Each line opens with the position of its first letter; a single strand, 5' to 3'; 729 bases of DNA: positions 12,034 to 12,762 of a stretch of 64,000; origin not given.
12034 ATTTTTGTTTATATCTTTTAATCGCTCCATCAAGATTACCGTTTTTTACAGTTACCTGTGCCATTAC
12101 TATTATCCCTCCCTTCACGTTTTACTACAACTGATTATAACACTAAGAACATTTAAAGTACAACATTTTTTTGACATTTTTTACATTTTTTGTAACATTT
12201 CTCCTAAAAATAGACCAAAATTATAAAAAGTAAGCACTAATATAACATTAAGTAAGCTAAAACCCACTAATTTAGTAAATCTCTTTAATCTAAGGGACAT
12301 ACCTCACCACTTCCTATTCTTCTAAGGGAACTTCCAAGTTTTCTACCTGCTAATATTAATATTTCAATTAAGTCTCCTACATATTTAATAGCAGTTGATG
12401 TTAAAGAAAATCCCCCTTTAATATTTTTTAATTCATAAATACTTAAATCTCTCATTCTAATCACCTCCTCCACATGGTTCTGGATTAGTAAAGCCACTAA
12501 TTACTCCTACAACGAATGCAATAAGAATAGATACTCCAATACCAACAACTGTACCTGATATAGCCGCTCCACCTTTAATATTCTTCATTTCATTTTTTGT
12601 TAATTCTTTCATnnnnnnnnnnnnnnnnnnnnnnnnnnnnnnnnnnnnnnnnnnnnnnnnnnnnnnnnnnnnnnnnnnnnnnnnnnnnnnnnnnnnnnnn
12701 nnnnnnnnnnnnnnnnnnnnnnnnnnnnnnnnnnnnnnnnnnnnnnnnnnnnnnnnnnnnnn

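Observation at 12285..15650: Class IIb-like two-peptide bacteriocin locus with an unusual gene order and an unannotated 51-aa prepeptide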

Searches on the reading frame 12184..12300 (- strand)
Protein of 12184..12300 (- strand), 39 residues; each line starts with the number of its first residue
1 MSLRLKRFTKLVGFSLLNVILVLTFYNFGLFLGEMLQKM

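Call 61: search_protein_families(library=ncbifam, proteins=[window:12184-12300:-], max_evalue=0.05)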
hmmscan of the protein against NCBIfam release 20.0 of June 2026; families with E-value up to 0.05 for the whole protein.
seq(39 aa): 0 families

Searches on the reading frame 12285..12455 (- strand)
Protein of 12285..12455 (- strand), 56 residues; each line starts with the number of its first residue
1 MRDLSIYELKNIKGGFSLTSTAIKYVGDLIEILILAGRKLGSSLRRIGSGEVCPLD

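Call 3: search_protein_families(library=pfam, proteins=[window:12285-12455:-], max_evalue=1)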
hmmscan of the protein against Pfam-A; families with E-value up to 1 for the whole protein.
window:12285-12455:- (56 aa): 0 families

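Call 4: search_protein_families(library=ncbifam, proteins=[window:12285-12455:-], max_evalue=1)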
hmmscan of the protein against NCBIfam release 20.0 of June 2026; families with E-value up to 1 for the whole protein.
window:12285-12455:- (56 aa): 1 family
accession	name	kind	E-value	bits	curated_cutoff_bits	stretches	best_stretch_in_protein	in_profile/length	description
TIGR03949.1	bact_IIb_cerein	subfamily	0.056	13.3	21.5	1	7-35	7-34/45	class IIb bacteriocin, lactobin A/cerein 7B family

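Call 59: search_protein_families(library=ncbifam, alignment_id=A3, max_evalue=1)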
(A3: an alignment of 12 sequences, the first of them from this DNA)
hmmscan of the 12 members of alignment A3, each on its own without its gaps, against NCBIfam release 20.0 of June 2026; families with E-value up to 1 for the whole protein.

A. member 1, seq(56 aa): 1 family
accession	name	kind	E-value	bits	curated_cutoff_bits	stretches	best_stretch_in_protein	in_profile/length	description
TIGR03949.1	bact_IIb_cerein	subfamily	0.056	13.3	21.5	1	7-35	7-34/45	class IIb bacteriocin, lactobin A/cerein 7B family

B. families by the number of members that match (of 12 scanned): 11 families
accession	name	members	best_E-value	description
TIGR03949.1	bact_IIb_cerein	8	0.00013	class IIb bacteriocin, lactobin A/cerein 7B family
TIGR01847.1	bacteriocin_sig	6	0.0021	bacteriocin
NF033383.2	induct_EntF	5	0.015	EntF family bacteriocin induction factor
NF038034.1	lactGbeta_entB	4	0.00037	lactococcin G-beta/enterocin 1071B family bacteriocin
NF047798.1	leader_Chryseo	4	0.00079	bacteriocin-like protein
NF033214.1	ComC_Streptocco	4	0.0015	competence-stimulating peptide ComC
NF038035.1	lactGalph_entA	3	0.0022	lactococcin G-alpha/enterocin 1071A family bacteriocin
NF046113.1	BLP_Lacticasei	2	0.027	bacteriocin-like peptide, LSEI_2386 family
TIGR04149.1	GG_sam_targ_CFB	2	0.089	TIGR04149 family rSAM-modified RiPP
NF033215.1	BlpC_Streptocco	1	0.017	quorum-sensing system pheromone BlpC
NF043079.1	MMSYN1_0167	1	0.19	oligopeptide ABC transporter ATP-binding protein OppD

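Call 74: search_dna_similar(query=window:12288-12455:-, collection=plasmids, mode=protein, max_evalue=10, max_rows=10)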
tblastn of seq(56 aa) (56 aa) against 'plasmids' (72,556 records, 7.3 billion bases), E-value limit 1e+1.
Records with a match: 1; places in all: 1; records where one place covers at least 80% of the query: 0.
Best place of each record, by identity: <60% 1.
By first word of the organism name: Rhizobium 1.
By predicted mobility (MOB-suite, as given by PLSDB): non-mobilizable 1.
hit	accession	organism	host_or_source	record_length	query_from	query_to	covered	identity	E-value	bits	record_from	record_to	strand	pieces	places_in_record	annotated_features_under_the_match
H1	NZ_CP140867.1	Rhizobium leguminosarum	Trifolium pratense,whole organism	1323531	6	47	75%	35.7%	6e+0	31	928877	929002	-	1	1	record has no annotation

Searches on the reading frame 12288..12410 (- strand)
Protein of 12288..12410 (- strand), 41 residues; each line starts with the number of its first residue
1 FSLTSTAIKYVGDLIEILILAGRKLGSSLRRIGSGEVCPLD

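Call 79: search_protein_families(library=ncbifam, proteins=[window:12288-12410:-], max_evalue=10)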
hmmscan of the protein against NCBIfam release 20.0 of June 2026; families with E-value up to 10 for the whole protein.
seq(41 aa): 0 families

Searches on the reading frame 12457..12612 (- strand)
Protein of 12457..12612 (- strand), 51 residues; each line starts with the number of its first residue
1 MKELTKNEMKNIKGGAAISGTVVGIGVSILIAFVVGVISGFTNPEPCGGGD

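Call 3: search_protein_families(library=pfam, proteins=[window:12457-12612:-], max_evalue=1)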
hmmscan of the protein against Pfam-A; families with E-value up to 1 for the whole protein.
window:12457-12612:- (51 aa): 4 families
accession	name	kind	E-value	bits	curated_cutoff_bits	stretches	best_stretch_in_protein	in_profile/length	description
PF10439.15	Bacteriocin_IIc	-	9e-05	22.8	27.1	1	1-42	4-41/59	Bacteriocin class II with double-glycine leader peptide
PF17508.7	MccV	-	0.011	16.8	27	1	1-42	1-42/104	Microcin V bacteriocin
PF09813.14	Coa3_cc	-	0.2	11.8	27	1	3-25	7-28/48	Cytochrome c oxidase assembly factor 3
PF02382.20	RTX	-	0.2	11.7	26.8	1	15-41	92-118/311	N-terminal domain in RTX protein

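Call 4: search_protein_families(library=ncbifam, proteins=[window:12457-12612:-], max_evalue=1)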
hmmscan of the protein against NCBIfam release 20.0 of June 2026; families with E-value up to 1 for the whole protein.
window:12457-12612:- (51 aa): 8 families
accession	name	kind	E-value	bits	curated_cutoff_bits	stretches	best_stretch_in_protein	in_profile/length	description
TIGR03949.1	bact_IIb_cerein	subfamily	1.9e-05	24.3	21.5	1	2-37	2-37/45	class IIb bacteriocin, lactobin A/cerein 7B family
NF047798.1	leader_Chryseo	domain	0.0012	19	23.5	1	4-15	7-18/18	bacteriocin-like protein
TIGR01847.1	bacteriocin_sig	domain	0.0015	19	15.7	1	1-15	1-15/15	bacteriocin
NF038034.1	lactGbeta_entB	subfamily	0.0015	18.7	37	1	4-42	1-37/38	lactococcin G-beta/enterocin 1071B family bacteriocin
NF033919.1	PA2779_fam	subfamily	0.028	14.6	40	1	7-43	84-117/123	PA2779 family protein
TIGR04149.1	GG_sam_targ_CFB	domain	0.045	13.7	25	1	2-16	15-29/43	TIGR04149 family rSAM-modified RiPP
NF038158.1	lant_leader_L1b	domain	0.06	13.5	27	1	4-15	17-28/28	class I lanthipeptide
NF033943.0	RTX_toxin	subfamily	0.21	9.7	1000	1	15-41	333-359/930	RTX family hemolysin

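Call 12: find_homologous_proteins(query=window:12457-12612:-, max_evalue=10)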
Query window:12457-12612:- (51 aa): 8 proteins with E <= 10 among 8 candidates.
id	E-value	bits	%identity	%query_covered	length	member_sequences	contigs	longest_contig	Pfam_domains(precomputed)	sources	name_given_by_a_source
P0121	3.4e-24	100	98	100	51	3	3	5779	-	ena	-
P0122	1.7e-21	92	84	100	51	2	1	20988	-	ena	-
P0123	5.7e-21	90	84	100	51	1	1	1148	-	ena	-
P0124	1.6e-20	88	84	100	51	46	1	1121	-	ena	-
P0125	1.3e-18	83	75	100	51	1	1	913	-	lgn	-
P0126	2.3e-13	66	69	100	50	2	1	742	-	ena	-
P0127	5.9e-13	65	71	100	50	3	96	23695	-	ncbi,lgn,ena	-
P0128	7.9e-10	55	69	96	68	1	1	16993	-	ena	-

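Call 15: find_encoding_contigs(protein=P0127, flank=6000, max_places=6)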
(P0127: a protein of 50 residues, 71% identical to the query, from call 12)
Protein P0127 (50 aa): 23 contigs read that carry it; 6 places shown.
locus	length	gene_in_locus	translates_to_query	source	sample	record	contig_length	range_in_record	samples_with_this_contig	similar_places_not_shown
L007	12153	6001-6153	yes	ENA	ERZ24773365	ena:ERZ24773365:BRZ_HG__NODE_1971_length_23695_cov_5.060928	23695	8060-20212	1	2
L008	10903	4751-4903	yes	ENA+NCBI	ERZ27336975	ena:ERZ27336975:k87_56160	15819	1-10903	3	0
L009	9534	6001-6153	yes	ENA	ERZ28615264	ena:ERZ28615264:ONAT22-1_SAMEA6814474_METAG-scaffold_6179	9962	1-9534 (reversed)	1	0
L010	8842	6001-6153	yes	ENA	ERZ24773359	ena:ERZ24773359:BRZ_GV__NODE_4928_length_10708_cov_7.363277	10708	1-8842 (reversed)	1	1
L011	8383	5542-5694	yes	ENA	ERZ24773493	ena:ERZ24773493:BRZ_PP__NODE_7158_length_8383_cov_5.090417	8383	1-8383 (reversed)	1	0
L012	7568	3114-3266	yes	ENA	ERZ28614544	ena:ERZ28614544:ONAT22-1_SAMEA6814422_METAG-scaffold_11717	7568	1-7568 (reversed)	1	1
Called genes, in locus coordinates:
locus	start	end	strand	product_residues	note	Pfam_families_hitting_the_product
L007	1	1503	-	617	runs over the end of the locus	PF00239:Resolvase, PF07508:Recombinase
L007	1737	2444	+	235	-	-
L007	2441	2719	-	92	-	-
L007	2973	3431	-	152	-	PF12844:HTH_19 (weak), PF15731:MqsA_antitoxin (faint), PF01381:HTH_3, PF13560:HTH_31, PF01381:HTH_3, PF12844:HTH_19 (weak)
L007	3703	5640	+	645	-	PF03412:Peptidase_C39, PF00664:ABC_membrane, PF00005:ABC_tran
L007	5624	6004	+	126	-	-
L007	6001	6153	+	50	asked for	-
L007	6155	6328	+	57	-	-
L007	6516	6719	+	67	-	PF01165:Ribosomal_S21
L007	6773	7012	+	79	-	PF07873:YabP (weak)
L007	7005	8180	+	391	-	PF06898:YqfD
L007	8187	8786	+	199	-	PF04892:VanZ-LLP1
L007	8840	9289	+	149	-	PF02130:YbeY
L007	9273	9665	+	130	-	PF01219:DAGK_prokar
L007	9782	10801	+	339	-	PF13310:Virulence_RhuM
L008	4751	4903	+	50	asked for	-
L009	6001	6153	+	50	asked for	-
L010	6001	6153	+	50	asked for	-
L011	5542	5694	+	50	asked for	-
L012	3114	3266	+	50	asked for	-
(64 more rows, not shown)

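Call 16: find_encoding_contigs(protein=P0122, flank=6000, max_places=3)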
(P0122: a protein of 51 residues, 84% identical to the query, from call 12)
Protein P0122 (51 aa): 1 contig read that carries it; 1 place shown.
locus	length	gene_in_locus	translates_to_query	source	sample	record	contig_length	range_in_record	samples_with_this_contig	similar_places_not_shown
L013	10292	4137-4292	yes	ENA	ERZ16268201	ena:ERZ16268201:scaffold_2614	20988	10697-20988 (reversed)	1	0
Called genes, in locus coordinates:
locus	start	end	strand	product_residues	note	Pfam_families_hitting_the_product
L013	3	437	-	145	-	?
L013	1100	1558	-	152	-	PF12844:HTH_19 (weak), PF15731:MqsA_antitoxin (faint), PF01381:HTH_3, PF07022:Phage_CI_repr (faint), PF13560:HTH_31 (weak), PF01381:HTH_3, PF12844:HTH_19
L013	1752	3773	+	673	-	PF03412:Peptidase_C39, PF00664:ABC_membrane, PF00005:ABC_tran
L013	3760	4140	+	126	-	-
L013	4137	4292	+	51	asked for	-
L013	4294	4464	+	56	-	-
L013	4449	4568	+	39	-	-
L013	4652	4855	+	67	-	PF01165:Ribosomal_S21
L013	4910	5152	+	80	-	-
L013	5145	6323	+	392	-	PF06898:YqfD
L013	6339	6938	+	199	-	PF04892:VanZ-LLP1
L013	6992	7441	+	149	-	PF02130:YbeY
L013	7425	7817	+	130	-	PF01219:DAGK_prokar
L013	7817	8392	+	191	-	-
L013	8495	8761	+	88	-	-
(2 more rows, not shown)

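Call 58: search_protein_families(library=ncbifam, alignment_id=A2, max_evalue=0.1)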
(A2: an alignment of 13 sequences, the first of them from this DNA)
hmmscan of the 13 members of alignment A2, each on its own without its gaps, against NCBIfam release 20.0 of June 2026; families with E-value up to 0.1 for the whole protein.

A. member 1, seq(51 aa): 7 families
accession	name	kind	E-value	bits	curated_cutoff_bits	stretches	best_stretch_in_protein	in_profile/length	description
TIGR03949.1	bact_IIb_cerein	subfamily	1.9e-05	24.3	21.5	1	2-37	2-37/45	class IIb bacteriocin, lactobin A/cerein 7B family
NF047798.1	leader_Chryseo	domain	0.0012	19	23.5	1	4-15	7-18/18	bacteriocin-like protein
TIGR01847.1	bacteriocin_sig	domain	0.0015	19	15.7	1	1-15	1-15/15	bacteriocin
NF038034.1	lactGbeta_entB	subfamily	0.0015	18.7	37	1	4-42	1-37/38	lactococcin G-beta/enterocin 1071B family bacteriocin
NF033919.1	PA2779_fam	subfamily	0.028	14.6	40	1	7-43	84-117/123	PA2779 family protein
TIGR04149.1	GG_sam_targ_CFB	domain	0.045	13.7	25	1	2-16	15-29/43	TIGR04149 family rSAM-modified RiPP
NF038158.1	lant_leader_L1b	domain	0.06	13.5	27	1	4-15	17-28/28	class I lanthipeptide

B. families by the number of members that match (of 13 scanned): 13 families
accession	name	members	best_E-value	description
TIGR03949.1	bact_IIb_cerein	13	7e-07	class IIb bacteriocin, lactobin A/cerein 7B family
NF038034.1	lactGbeta_entB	11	1.8e-06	lactococcin G-beta/enterocin 1071B family bacteriocin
TIGR01847.1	bacteriocin_sig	10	0.001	bacteriocin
NF047798.1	leader_Chryseo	9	2.2e-05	bacteriocin-like protein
NF045747.1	MPN313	8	0.0018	MPN313 family protein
TIGR04149.1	GG_sam_targ_CFB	7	0.03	TIGR04149 family rSAM-modified RiPP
NF033383.2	induct_EntF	3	0.0026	EntF family bacteriocin induction factor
NF038035.1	lactGalph_entA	2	0.023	lactococcin G-alpha/enterocin 1071A family bacteriocin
TIGR03893.1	lant_SP_1948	2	0.025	lichenicidin A2 family type 2 lantibiotic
NF038158.1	lant_leader_L1b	2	0.057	class I lanthipeptide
NF033919.1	PA2779_fam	1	0.028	PA2779 family protein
NF033231.1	small_Blr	1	0.059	division septum protein Blr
NF010117.0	PRK13591.1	1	0.083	prenyltransferase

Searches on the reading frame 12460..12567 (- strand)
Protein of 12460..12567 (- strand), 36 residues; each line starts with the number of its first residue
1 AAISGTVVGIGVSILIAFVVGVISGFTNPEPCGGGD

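Call 79: search_protein_families(library=ncbifam, proteins=[window:12460-12567:-], max_evalue=10)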
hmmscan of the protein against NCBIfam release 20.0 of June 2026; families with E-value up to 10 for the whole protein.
seq(36 aa): 3 families
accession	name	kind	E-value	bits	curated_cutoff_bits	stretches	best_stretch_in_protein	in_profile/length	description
NF033943.0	RTX_toxin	subfamily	1.7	6.7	1000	1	1-26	334-359/930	RTX family hemolysin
NF033492.1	podovir_small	equivalog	3.6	7.5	32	1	11-25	8-22/36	putative phage replication protein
NF037998.2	RND_1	equivalog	8.7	3.8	400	1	1-24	1170-1193/1237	protein translocase SecDF, variant type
